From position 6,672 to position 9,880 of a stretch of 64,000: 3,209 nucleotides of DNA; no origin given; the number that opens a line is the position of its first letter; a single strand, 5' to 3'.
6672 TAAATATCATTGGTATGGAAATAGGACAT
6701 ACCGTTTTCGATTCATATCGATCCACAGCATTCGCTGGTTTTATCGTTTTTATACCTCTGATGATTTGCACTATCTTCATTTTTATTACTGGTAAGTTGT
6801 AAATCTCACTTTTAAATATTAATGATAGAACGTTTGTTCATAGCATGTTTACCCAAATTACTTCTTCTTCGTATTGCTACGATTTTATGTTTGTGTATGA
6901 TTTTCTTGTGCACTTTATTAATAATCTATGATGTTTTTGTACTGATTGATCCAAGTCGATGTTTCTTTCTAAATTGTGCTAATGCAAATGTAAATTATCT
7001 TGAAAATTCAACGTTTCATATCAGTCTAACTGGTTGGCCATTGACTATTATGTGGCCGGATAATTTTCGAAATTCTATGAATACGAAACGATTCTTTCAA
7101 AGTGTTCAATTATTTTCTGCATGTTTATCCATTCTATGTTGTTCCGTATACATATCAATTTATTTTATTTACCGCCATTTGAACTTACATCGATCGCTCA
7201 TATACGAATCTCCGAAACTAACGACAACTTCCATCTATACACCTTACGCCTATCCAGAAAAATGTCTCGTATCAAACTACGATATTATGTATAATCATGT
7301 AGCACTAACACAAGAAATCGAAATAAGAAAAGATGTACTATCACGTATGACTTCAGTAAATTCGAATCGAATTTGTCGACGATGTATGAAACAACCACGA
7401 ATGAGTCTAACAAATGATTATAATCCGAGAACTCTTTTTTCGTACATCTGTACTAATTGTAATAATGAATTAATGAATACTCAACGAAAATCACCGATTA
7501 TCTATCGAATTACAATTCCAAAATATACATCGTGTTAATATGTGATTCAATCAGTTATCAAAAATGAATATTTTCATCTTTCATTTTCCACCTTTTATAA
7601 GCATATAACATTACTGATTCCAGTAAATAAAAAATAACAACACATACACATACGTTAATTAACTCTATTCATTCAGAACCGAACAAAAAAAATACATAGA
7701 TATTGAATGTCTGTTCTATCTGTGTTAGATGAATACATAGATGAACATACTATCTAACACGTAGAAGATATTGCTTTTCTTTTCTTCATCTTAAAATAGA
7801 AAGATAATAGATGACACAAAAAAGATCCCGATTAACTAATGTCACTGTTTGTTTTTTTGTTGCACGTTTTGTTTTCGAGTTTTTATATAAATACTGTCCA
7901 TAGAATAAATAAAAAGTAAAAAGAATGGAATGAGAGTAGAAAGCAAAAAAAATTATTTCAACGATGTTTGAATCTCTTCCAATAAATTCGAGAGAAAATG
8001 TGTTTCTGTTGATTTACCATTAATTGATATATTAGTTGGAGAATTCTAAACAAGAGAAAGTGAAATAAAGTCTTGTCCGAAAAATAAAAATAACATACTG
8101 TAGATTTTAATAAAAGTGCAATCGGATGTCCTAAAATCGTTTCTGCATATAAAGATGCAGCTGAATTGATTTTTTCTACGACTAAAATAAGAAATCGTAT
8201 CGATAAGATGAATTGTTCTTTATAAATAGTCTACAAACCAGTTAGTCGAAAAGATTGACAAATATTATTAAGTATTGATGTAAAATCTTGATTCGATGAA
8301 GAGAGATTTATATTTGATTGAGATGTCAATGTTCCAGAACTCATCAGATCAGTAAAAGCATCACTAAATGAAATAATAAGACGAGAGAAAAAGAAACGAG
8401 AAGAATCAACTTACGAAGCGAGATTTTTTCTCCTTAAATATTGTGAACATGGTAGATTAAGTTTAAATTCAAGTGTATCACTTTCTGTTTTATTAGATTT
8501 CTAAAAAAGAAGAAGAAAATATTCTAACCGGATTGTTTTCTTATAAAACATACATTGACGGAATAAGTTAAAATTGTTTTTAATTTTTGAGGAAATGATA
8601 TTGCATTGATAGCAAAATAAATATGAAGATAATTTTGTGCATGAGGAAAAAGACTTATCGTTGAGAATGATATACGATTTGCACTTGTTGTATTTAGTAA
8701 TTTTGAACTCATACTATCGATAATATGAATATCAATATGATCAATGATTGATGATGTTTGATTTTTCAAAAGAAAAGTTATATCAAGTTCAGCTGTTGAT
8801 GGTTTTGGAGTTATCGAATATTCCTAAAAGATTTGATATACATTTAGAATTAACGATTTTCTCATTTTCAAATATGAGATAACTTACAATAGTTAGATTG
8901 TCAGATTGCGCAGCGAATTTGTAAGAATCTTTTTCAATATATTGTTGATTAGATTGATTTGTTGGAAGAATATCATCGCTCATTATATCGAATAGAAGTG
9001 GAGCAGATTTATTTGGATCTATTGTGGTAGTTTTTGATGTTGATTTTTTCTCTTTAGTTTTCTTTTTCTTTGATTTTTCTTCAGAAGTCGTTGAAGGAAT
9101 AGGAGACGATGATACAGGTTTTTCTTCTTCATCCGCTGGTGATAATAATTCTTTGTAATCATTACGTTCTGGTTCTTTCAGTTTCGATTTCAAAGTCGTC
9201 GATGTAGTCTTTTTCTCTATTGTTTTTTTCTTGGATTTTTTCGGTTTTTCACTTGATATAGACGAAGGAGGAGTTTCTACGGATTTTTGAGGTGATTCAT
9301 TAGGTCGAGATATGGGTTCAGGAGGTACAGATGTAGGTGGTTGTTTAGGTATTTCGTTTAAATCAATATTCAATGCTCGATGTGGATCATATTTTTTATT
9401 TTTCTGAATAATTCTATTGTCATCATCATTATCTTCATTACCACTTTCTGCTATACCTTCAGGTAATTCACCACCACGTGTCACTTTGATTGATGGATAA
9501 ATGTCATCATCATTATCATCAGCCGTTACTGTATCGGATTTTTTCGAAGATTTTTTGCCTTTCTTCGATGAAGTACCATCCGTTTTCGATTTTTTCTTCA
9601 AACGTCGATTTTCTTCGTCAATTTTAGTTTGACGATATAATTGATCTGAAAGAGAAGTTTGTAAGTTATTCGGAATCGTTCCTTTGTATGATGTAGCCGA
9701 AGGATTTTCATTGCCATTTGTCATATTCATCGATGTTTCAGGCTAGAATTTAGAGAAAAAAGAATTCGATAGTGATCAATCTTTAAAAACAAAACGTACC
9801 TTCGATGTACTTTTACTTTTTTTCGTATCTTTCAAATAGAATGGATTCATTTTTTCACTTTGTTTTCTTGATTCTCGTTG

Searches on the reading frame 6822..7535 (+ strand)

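Call 28: search_protein_families(library=pfam, proteins=[window:6822-7535:+], max_evalue=0.001)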
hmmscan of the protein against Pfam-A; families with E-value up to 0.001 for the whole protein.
window:6822-7535:+ (238 aa): 1 family
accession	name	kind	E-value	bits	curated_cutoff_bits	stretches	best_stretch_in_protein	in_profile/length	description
PF10764.14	Gin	-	0.00092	19.6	27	0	207-223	17-33/45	Inhibitor of sigma-G Gin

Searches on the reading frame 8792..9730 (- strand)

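Call 28: search_protein_families(library=pfam, proteins=[window:8792-9730:-], max_evalue=0.001)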
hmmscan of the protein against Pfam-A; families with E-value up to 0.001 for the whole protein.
window:8792-9730:- (313 aa): 1 family
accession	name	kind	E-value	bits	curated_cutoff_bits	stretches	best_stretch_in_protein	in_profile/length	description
PF06375.16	AP3D1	-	1e-10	42.3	28.2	1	29-125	65-156/156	AP-3 complex subunit delta-1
